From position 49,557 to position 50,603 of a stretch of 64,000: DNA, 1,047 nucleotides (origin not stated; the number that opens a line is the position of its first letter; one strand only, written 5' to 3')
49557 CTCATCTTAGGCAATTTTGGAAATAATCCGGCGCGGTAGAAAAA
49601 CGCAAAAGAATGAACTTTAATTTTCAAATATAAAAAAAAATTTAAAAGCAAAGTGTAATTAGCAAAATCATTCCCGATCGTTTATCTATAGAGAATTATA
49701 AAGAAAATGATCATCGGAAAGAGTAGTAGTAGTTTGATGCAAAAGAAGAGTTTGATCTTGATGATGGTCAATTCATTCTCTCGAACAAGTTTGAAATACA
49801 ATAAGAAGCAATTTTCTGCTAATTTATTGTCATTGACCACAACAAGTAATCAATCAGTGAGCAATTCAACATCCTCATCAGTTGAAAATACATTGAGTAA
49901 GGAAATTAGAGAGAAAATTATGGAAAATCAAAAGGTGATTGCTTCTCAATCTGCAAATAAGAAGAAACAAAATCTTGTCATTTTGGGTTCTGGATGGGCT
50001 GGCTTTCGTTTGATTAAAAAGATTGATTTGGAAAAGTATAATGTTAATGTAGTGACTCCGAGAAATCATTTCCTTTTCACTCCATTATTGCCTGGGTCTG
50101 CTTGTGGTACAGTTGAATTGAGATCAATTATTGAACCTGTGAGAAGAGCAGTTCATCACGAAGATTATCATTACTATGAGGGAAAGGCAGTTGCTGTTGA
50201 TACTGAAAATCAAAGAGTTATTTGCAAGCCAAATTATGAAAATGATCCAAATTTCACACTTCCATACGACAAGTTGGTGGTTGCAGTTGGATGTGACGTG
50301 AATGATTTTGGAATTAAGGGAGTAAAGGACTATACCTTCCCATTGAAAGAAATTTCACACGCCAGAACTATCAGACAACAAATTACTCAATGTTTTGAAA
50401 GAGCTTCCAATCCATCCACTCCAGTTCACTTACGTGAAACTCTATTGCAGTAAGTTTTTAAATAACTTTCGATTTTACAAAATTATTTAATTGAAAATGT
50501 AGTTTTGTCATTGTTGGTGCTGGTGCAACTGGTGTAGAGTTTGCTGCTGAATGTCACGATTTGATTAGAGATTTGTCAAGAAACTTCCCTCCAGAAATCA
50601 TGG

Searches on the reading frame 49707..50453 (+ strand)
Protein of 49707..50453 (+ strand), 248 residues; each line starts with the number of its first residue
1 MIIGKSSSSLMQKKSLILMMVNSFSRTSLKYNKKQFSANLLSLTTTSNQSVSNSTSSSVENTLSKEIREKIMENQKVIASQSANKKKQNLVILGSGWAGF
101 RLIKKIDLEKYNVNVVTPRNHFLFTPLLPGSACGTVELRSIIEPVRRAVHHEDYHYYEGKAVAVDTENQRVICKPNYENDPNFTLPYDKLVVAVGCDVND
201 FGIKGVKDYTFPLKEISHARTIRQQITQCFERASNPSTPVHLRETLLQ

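Call 30: search_protein_families(library=pfam, max_evalue=0.001, proteins=[window:49707-50453:+])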
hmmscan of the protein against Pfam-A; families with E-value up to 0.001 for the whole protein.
window:49707-50453:+ (248 aa): 1 family
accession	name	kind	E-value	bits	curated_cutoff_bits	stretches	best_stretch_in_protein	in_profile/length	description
PF07992.20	Pyr_redox_2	-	6.6e-16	59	26.1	1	89-228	2-142/291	Pyridine nucleotide-disulphide oxidoreductase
